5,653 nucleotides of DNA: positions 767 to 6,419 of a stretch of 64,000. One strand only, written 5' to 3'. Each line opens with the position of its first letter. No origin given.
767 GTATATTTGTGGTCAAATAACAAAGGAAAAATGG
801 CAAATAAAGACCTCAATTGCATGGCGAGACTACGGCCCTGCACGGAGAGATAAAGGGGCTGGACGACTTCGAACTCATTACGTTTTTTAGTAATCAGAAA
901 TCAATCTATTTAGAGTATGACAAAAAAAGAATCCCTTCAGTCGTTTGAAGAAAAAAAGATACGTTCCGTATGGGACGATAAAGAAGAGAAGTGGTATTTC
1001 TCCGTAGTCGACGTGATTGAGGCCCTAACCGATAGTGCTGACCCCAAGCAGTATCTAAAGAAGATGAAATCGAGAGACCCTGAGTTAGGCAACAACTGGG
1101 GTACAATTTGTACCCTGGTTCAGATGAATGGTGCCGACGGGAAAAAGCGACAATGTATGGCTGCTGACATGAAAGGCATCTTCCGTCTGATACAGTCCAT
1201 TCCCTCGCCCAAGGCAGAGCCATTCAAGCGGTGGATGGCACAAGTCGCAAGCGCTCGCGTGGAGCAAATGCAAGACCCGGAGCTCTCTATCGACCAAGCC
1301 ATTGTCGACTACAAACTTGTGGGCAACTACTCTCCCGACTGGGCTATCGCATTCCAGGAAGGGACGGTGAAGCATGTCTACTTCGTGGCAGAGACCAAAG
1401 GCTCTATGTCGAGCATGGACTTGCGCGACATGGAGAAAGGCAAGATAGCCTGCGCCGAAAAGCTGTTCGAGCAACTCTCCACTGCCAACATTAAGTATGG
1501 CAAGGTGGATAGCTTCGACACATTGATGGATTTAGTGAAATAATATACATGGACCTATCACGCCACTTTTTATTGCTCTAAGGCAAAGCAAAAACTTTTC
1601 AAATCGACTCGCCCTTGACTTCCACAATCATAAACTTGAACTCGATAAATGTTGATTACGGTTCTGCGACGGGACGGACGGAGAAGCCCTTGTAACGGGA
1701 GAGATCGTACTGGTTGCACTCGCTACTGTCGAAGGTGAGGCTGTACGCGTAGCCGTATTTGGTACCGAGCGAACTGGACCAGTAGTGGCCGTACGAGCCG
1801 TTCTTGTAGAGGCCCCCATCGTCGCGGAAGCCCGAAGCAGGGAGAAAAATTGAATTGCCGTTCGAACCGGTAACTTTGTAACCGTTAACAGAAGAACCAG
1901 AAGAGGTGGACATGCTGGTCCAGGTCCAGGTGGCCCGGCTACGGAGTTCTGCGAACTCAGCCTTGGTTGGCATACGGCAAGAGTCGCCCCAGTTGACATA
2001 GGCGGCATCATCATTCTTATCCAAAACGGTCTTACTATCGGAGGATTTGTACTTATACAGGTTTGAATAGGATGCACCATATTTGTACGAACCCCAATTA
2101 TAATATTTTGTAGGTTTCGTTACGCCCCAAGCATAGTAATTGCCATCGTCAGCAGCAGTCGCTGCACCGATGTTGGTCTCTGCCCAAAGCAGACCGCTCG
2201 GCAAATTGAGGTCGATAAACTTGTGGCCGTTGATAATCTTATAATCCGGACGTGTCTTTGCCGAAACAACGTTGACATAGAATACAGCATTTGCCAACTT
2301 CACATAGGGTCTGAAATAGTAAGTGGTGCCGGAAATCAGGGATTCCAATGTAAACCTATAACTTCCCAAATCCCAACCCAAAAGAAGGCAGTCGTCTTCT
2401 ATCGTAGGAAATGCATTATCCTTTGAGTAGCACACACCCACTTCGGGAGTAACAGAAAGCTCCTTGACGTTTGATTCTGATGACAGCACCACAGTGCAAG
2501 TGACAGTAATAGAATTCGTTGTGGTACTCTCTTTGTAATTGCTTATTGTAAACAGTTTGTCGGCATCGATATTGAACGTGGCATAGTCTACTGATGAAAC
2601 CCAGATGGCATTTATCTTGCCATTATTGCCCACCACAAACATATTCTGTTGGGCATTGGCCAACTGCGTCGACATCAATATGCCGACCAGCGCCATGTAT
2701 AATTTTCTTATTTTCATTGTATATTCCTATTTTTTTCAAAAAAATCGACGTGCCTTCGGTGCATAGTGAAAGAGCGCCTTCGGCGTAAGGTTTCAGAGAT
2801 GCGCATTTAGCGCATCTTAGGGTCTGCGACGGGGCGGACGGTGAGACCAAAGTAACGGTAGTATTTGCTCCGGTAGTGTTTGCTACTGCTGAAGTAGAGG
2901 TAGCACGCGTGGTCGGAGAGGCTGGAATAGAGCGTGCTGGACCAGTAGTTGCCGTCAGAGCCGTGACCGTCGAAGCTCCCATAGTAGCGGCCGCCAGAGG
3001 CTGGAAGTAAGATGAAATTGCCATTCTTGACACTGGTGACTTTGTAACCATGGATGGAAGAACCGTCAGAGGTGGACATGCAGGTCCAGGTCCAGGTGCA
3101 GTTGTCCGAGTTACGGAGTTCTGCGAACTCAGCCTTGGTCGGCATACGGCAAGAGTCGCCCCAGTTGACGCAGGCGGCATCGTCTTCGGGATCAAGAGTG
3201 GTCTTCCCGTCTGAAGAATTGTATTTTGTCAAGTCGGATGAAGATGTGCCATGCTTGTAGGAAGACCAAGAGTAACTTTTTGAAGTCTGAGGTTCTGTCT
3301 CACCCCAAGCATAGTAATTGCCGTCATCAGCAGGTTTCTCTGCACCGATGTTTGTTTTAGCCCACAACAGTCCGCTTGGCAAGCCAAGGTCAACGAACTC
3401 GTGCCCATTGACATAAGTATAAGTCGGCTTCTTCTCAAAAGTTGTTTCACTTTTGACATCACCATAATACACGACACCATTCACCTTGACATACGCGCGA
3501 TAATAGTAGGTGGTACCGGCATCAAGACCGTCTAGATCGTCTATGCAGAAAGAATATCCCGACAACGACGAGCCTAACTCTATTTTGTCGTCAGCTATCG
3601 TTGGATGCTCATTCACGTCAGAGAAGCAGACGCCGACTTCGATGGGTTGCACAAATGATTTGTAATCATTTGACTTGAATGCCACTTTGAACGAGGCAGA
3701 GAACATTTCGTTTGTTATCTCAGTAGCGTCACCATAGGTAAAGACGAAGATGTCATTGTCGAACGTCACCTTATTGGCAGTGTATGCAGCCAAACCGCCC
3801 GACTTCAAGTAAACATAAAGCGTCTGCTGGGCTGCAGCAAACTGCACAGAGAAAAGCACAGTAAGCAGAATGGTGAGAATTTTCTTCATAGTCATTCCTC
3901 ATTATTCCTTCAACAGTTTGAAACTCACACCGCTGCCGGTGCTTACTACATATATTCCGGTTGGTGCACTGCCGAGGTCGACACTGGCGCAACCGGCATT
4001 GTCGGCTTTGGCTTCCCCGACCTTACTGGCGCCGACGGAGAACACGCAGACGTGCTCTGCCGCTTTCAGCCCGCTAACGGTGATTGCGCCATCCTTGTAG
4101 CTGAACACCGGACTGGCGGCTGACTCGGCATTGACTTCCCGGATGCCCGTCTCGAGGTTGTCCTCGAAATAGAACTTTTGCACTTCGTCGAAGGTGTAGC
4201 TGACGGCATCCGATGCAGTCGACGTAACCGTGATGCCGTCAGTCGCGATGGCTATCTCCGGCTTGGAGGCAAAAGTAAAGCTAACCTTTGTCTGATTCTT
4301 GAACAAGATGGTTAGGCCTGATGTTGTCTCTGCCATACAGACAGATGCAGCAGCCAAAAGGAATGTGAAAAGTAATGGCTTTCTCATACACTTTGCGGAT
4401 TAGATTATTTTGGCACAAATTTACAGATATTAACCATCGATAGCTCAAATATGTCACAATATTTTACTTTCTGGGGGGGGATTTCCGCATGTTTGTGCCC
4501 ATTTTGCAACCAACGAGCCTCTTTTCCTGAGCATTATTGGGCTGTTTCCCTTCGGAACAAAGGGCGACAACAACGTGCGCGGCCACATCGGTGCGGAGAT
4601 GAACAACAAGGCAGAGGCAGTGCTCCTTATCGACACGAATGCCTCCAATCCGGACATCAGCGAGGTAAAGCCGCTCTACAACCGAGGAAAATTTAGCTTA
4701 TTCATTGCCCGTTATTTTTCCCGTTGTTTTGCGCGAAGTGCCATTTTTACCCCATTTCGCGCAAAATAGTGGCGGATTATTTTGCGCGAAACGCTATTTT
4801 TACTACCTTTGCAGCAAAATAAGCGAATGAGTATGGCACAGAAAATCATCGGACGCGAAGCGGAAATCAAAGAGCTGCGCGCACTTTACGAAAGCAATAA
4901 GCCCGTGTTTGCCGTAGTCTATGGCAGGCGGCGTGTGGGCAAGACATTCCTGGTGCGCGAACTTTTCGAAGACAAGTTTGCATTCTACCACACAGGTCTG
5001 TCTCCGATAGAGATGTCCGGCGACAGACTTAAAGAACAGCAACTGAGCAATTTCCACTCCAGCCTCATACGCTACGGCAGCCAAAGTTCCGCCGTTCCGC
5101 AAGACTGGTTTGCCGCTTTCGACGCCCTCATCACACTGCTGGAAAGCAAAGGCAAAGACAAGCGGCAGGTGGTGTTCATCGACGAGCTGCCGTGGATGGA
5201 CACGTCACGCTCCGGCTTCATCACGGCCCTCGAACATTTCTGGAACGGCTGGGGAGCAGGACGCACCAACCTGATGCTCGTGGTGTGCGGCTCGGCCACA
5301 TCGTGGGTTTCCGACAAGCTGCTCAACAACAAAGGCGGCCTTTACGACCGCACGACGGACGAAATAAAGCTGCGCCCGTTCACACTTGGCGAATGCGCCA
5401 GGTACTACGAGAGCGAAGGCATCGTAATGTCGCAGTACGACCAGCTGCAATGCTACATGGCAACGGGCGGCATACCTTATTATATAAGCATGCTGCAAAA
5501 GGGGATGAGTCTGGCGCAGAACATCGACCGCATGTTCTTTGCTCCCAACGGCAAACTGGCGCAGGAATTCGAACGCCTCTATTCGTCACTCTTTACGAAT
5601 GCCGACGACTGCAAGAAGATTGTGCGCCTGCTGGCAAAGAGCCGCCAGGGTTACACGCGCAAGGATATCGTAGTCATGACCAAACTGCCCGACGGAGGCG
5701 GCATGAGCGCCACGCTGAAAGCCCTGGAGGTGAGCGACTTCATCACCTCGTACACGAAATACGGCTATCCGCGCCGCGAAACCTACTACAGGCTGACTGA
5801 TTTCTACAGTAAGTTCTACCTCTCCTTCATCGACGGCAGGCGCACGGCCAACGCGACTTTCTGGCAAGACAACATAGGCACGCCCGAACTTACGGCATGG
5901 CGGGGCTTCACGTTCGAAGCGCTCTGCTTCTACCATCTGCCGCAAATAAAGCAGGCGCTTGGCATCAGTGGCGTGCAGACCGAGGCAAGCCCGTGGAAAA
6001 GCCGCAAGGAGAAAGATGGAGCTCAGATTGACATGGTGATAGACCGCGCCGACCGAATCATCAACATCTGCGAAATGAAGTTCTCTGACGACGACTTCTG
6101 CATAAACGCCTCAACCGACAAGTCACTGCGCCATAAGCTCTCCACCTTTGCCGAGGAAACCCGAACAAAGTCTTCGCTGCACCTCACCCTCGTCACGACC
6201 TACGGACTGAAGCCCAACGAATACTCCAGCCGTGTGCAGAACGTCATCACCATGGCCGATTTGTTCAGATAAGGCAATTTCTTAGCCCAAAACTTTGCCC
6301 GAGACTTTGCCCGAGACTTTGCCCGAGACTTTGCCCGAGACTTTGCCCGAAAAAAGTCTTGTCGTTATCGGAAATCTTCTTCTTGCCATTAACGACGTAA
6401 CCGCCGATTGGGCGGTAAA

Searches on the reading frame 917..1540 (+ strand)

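Call 20: search_protein_families(library=pfam, proteins=[window:917-1540:+], max_evalue=0.01)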
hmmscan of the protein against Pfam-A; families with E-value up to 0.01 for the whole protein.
window:917-1540:+ (208 aa): 2 families
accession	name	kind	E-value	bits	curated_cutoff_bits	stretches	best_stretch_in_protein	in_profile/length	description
PF19778.5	RE_endonuc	-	3.1e-16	59.6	23.4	1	135-198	44-106/108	Endonuclease domain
PF02498.22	Bro-N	-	1.8e-11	44.9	25.6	1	14-109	1-92/96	BRO family, N-terminal domain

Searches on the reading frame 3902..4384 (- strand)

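Call 20: search_protein_families(library=pfam, proteins=[window:3902-4384:-], max_evalue=0.01)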
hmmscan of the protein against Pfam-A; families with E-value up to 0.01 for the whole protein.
window:3902-4384:- (160 aa): 1 family
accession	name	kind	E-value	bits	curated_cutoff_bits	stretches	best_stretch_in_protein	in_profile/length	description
PF21993.1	TetR_C_13_2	-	0.0063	17.2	27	1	44-105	28-89/103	Transcriptional regulator LmrA/YxaF-like, C-terminal domain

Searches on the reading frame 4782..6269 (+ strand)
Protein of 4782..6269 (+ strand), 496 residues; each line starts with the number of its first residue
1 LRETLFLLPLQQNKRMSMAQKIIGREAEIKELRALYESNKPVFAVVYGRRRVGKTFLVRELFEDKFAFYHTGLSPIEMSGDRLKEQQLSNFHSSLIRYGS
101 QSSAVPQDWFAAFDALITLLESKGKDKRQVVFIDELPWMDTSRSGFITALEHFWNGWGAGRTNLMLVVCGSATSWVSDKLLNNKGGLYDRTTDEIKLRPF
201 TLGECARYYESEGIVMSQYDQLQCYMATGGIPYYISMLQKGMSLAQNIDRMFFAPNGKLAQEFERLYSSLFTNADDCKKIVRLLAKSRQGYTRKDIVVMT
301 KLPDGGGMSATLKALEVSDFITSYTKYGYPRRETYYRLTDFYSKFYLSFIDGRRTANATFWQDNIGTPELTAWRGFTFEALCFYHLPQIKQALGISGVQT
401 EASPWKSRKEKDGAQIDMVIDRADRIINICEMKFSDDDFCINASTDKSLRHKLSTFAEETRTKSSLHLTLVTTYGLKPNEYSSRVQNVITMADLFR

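Call 4: search_protein_families(library=pfam, proteins=[window:4782-6269:+], max_evalue=1)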
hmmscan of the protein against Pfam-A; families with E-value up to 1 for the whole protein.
window:4782-6269:+ (496 aa): 9 families
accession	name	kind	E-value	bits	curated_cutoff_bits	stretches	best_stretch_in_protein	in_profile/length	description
PF01637.24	ATPase_2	-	1.4e-18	68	33.2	1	25-238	4-225/225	ATPase domain predominantly from Archaea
PF13191.12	AAA_16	-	1.4e-08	35.8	32.6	1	22-144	2-149/167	AAA ATPase domain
PF13173.12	AAA_14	-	1.9e-06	28.4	27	1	44-204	5-127/129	AAA domain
PF13401.12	AAA_22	-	5.8e-05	23.9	27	1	43-171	7-123/130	AAA domain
PF00004.35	AAA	-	0.0062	17.4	21.2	1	45-143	2-73/131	ATPase family associated with various cellular activities (AAA)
PF25201.1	nSTAND6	-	0.025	15.1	27.7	1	23-77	2-53/148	Novel STAND NTPase 6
PF13479.12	AAA_24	-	0.044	14.1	27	1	44-139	5-76/195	AAA domain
PF03008.20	DUF234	-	0.068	14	22.5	1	367-436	25-91/100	Archaea bacterial proteins of unknown function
PF25528.1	DUF7917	-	0.27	11.6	27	1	414-440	4-30/68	Domain of unknown function (DUF7917)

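Call 5: search_protein_families(library=padloc, proteins=[window:4782-6269:+], max_evalue=1)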
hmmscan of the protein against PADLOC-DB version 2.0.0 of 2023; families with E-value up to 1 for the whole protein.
window:4782-6269:+ (496 aa): 9 families
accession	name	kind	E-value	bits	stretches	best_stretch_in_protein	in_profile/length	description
PDLC04984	PDC-S27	-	2.7e-199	660.9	1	20-495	2-473/474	-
PDLC04985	PDC-S27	-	2.4e-12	44.5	1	21-316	5-293/484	-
PDLC04787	PDC-S01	-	2.5e-10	37.8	1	15-238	3-190/412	-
PDLC04789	PDC-S01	-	0.0012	15.9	1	40-65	16-41/375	-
PDLC04791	PDC-S01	-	0.0016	15.2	1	28-186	6-135/395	-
PDLC04790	PDC-S01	-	0.002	14.9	1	15-65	5-51/422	-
PDLC04788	PDC-S01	-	0.0027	14.7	1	38-65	18-43/448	-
PDLC04786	PDC-S01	-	0.011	12.5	1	44-67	23-46/439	-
PDLC04792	PDC-S01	-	0.024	11.2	1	30-68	8-46/452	-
